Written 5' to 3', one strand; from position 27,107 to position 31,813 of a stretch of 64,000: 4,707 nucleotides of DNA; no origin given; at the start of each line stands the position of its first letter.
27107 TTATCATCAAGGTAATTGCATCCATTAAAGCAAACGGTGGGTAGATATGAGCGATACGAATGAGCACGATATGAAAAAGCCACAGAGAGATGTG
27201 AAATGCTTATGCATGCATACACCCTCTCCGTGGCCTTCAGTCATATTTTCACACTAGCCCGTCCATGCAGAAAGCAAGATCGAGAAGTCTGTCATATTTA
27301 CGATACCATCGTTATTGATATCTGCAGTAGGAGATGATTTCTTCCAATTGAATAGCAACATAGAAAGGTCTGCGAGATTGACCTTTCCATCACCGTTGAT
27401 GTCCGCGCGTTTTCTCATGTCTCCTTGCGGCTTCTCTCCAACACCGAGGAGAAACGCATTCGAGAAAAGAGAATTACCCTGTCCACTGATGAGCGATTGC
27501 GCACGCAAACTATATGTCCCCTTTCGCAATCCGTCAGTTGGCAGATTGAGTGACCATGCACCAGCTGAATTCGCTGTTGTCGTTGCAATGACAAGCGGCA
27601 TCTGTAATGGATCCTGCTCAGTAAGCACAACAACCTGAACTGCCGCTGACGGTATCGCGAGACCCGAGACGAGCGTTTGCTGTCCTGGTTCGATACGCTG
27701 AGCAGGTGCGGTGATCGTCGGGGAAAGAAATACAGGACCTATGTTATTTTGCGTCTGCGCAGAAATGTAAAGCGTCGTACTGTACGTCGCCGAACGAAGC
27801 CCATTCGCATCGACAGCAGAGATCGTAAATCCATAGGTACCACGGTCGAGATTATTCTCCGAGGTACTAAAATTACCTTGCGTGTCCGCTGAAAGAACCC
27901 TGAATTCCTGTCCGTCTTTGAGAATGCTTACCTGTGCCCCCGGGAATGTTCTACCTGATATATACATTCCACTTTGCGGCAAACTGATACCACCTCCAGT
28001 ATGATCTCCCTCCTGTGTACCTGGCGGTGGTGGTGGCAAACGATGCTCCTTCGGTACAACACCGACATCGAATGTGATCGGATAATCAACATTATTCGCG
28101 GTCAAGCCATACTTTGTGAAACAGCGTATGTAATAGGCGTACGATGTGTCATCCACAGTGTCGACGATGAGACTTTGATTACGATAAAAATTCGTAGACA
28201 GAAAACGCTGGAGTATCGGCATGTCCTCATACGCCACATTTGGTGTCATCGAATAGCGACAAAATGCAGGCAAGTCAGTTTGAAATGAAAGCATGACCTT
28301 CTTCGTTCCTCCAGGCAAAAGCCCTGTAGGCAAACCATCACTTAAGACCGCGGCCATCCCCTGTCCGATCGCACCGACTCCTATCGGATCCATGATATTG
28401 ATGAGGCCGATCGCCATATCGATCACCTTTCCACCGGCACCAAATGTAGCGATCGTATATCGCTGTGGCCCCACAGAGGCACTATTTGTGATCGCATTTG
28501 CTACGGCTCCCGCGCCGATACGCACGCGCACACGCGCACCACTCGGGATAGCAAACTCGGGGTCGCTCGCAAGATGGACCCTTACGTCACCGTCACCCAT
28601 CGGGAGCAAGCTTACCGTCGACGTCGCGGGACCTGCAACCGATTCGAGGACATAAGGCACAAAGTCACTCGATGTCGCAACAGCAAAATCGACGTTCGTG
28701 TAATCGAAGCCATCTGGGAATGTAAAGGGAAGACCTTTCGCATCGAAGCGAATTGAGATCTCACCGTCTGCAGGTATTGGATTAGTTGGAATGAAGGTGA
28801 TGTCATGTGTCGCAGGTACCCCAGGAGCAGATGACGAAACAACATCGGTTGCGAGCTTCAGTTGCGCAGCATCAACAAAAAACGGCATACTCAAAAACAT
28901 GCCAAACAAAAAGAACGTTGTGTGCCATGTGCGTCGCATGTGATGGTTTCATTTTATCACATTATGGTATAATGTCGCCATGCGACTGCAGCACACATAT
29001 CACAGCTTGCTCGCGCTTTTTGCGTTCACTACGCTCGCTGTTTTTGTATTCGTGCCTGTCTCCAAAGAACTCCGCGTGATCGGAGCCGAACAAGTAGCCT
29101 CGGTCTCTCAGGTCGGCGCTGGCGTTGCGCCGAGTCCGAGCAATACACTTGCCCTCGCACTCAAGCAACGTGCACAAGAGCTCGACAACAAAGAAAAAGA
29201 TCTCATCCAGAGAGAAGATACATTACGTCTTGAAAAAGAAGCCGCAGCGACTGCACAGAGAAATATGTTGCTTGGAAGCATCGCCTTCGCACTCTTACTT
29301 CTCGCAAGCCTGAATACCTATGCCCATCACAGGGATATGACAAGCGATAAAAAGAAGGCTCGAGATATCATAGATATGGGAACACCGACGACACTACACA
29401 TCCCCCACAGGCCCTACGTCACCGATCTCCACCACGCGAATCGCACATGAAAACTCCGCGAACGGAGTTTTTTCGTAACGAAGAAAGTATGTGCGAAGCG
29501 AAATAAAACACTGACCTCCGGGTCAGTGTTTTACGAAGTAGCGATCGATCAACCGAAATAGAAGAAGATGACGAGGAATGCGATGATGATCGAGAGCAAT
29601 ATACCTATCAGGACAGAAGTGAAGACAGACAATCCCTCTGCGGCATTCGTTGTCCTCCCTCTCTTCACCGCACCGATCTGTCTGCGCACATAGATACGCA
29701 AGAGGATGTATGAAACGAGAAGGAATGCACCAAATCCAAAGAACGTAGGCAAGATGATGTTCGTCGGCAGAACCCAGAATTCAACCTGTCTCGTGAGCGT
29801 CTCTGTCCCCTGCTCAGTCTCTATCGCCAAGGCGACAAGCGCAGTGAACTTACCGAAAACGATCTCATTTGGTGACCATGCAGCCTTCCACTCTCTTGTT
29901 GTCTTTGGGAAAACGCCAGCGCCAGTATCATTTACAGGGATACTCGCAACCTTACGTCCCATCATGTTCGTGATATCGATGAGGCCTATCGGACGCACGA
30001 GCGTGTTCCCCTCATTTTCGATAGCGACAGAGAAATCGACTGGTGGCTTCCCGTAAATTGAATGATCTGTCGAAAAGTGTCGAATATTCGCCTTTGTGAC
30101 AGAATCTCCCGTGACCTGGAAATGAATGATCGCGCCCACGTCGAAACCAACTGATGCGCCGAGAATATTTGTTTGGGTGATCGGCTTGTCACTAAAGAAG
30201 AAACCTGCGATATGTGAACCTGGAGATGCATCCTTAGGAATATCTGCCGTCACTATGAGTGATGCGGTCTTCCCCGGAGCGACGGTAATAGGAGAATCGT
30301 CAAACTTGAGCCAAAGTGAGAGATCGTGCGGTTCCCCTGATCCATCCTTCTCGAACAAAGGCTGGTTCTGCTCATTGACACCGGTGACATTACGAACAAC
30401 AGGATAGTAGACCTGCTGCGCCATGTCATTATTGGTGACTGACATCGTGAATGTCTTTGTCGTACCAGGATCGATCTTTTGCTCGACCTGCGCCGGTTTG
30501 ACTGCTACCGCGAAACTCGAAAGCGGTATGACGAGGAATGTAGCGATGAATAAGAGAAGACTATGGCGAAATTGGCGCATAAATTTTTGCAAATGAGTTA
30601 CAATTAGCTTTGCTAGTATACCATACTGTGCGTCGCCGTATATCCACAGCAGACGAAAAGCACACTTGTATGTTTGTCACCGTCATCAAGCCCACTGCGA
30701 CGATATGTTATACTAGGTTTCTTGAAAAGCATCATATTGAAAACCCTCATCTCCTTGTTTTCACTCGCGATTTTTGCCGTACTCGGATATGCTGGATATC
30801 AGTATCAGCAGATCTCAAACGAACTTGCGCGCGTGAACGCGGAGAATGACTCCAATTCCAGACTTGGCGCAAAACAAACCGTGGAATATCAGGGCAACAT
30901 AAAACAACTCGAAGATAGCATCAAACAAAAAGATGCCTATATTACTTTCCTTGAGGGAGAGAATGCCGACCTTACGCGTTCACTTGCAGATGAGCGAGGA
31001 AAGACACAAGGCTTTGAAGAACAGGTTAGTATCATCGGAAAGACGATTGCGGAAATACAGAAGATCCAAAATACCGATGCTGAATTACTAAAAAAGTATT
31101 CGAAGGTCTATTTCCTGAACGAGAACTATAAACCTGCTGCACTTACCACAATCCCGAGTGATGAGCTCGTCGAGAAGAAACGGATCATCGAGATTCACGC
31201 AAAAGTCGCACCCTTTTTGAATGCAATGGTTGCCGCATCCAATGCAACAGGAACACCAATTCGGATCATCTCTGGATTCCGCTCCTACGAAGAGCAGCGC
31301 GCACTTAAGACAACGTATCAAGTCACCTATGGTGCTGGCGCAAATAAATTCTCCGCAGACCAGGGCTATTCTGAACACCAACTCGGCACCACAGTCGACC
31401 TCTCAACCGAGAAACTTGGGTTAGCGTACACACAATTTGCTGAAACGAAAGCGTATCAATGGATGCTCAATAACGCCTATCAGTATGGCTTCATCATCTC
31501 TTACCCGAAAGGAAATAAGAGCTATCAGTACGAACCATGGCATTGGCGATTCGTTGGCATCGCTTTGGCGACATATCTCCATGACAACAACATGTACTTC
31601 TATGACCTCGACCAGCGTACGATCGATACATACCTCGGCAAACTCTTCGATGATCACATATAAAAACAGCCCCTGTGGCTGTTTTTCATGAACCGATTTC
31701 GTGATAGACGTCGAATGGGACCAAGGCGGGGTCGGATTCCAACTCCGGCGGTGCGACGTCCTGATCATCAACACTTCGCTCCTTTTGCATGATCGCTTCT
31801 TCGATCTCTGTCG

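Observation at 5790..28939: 18.9 kb single gene for a 6,297-aa surface protein, in a co-oriented cluster with dockerin, Hsp20 and cohesin-like genes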

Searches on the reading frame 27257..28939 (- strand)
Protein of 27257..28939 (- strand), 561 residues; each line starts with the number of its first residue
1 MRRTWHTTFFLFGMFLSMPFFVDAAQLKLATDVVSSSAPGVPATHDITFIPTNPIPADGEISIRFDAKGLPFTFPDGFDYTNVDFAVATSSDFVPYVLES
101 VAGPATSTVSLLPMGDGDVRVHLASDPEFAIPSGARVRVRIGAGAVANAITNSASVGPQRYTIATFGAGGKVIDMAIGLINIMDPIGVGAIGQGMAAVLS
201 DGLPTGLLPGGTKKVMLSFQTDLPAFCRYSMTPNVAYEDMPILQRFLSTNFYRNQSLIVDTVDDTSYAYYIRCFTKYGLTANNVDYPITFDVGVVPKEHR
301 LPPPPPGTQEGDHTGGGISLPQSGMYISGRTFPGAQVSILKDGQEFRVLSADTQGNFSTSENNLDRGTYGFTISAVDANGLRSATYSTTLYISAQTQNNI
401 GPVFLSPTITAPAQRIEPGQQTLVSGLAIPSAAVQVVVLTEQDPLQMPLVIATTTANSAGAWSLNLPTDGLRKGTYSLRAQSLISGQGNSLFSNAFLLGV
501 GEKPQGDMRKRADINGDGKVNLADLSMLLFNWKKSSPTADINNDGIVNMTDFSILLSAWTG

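Call 7: search_protein_families(library=pfam, proteins=[window:27257-28939:-], max_evalue=0.01)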
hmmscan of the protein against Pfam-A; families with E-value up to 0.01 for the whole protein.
window:27257-28939:- (561 aa): 4 families
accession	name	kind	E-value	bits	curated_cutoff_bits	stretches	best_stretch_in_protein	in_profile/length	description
PF00404.24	Dockerin_1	-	1e-08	35.7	22.9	1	501-528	25-52/57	Dockerin type I domain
PF17936.7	Big_6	-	8.5e-07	29.6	27.6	1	322-389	12-80/83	Bacterial Ig domain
PF19077.6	Big_13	-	8.8e-06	26.6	27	0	335-388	39-96/102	Bacterial Ig-like domain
PF00036.39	EF-hand_1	-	0.0016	18.3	25.4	0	510-528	7-25/29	EF hand domain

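Call 50: find_homologous_proteins(query=window:27257-28939:-, max_evalue=0.001)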
Query window:27257-28939:- (561 aa): 21 proteins with E <= 0.001 among 8000 candidates.
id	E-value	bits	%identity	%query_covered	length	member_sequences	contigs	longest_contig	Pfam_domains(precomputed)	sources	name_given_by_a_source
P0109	0.0e+0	1255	100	100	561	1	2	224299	PF00404.25,PF19077.7,PF17936.8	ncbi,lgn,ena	-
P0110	1.7e-293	992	78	100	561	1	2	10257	PF00404.25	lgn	-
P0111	4.5e-281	951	76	100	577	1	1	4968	PF00404.25,PF19077.7,PF17936.8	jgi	jgi:hypothetical protein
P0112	6.6e-279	944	75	100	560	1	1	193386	PF00404.25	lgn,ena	-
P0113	2.0e-274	929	73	100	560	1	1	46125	PF00404.25,PF19077.7,PF17936.8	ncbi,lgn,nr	ncbi:MAG TPA: dockerin type I domain-containing protein [Candidatus Paceibacterota bacterium]|nr:doc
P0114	1.4e-263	894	70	100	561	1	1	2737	PF00404.25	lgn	-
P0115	1.3e-205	702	58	100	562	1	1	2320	PF00404.25,PF17936.8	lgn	-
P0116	1.2e-195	669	56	99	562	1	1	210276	PF00404.25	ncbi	-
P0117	1.3e-187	643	52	100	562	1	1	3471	PF00404.25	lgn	-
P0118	1.4e-187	643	56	94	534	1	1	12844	PF00404.25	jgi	jgi:hypothetical protein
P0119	2.3e-178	612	51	100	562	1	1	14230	PF00404.25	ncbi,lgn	-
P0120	1.1e-168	580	49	100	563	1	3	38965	PF00404.25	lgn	-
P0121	1.9e-141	491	46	99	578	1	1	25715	PF00404.25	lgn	-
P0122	1.7e-139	484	45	100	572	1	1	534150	-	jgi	jgi:hypothetical protein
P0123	1.0e-103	366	38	99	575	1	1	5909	PF00404.25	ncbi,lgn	-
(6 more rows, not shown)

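Call 52: search_protein_families(library=ncbifam, proteins=[window:27257-28939:-], max_evalue=0.01)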
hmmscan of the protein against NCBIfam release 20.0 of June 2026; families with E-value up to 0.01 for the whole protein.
window:27257-28939:- (561 aa): 2 families
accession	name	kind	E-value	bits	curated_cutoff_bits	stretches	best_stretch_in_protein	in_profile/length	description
NF033510.3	Ca_tandemer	repeat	6.9e-10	39.2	50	2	322-380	30-93/96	Ca2+-stabilized repeat-containing adhesin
NF041540.1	dockerin_GC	domain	4.4e-07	30.2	29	1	512-560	3-64/67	GC-type dockerin domain-anchored protein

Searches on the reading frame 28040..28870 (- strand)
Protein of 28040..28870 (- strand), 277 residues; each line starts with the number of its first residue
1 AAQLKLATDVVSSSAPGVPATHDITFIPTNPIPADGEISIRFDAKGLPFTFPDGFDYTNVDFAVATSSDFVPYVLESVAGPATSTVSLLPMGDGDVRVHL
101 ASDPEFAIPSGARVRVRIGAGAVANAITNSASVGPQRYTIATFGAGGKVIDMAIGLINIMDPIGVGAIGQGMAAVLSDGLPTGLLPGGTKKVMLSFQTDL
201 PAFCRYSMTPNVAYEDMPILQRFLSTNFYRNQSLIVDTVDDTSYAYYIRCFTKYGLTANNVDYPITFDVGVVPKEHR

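Call 67: predict_structure(alignment_id=A6)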
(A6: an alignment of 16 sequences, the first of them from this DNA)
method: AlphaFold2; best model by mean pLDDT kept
length: 277 residues; sequences in the alignment: 16
mean_pLDDT: 86.2   pTM: 0.57
mean pLDDT of the five models: 86.2, 83.2, 82.7, 80.4, 80.3
residues with pLDDT >= 90: 141; 70-90: 111; 50-70: 16; < 50: 9
segments of 3 or more residues with pLDDT < 50: 164-169, 275-277
pLDDT, mean of each block of 10 residues (from residue 1): 84 89 93 94 87 84 90 86 88 87 92 89 71 91 89 90 53 86 87 93 93 88 89 93 93 79 91 55
secondary structure, 60 per line:
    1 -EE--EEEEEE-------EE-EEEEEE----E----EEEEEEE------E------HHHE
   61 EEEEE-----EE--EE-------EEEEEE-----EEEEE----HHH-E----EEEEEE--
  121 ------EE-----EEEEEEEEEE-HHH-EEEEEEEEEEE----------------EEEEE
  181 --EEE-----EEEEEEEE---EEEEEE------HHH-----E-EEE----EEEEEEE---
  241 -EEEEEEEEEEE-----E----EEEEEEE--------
elements in order: E6-11 E22-27 E37-43 E60-65 E84-89 E95-99 E113-118 E134-143 E149-159 E176-180 E183-185 E191-198 E202-207 E224-226 E231-237 E242-252 E263-269

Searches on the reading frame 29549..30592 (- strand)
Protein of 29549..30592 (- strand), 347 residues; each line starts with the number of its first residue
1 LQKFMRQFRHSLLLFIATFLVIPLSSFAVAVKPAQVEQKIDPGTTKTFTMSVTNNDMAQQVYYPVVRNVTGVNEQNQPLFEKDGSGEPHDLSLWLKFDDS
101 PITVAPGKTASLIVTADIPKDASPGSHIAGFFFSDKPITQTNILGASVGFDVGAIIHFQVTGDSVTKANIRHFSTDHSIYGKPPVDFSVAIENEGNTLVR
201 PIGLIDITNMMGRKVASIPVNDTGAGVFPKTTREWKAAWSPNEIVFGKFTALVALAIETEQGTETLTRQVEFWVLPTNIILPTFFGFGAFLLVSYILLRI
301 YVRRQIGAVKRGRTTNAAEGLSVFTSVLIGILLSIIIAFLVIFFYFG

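Call 15: search_protein_families(library=pfam, proteins=[window:29549-30592:-], max_evalue=0.001)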
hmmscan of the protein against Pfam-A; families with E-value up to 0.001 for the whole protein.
window:29549-30592:- (347 aa): 0 families

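Call 52: search_protein_families(library=ncbifam, proteins=[window:29552-30592:-], max_evalue=0.01)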
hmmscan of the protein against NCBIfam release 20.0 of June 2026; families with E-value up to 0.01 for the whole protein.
window:29552-30592:- (347 aa): 0 families

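Call 63: search_protein_families(library=pfam, alignment_id=A7, max_evalue=0.1)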
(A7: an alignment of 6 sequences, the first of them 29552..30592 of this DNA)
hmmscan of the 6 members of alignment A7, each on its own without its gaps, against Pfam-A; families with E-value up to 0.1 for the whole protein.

A. member 1, window:29552-30592:- (347 aa): 3 families
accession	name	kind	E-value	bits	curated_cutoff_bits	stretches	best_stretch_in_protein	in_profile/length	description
PF06280.18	fn3_5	-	0.0019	19.3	27.6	1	43-131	7-95/112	Fn3-like domain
PF10633.15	NPCBM_assoc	-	0.0023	18.5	24.4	0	103-127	45-69/78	NPCBM-associated, NEW3 domain of alpha-galactosidase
PF06030.18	WxLIP_PGBD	-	0.0091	16.5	27.3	1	39-134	22-120/121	WxL Interacting Protein, peptidoglycan binding domain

B. families by the number of members that match (of 6 scanned): 7 families
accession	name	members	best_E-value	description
PF06030.18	WxLIP_PGBD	6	4.4e-09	WxL Interacting Protein, peptidoglycan binding domain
PF06280.18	fn3_5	3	7.5e-05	Fn3-like domain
PF10633.15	NPCBM_assoc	2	0.0023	NPCBM-associated, NEW3 domain of alpha-galactosidase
PF08428.16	Rib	1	0.021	Rib domain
PF16038.10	TMIE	1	0.022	TMIE protein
PF22680.2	Glyco_hydro_123_N_2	1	0.044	Glycoside hydrolase 123 N-terminal domain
PF15330.11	SIT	1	0.071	SHP2-interacting transmembrane adaptor protein, SIT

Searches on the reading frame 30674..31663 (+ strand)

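Call 15: search_protein_families(library=pfam, proteins=[window:30674-31663:+], max_evalue=0.001)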
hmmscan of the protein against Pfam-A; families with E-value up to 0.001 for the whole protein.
window:30674-31663:+ (329 aa): 1 family
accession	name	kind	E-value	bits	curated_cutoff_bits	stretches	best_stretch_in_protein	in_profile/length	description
PF02557.22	VanY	-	7.2e-34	116.9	25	1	173-295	3-131/132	D-alanyl-D-alanine carboxypeptidase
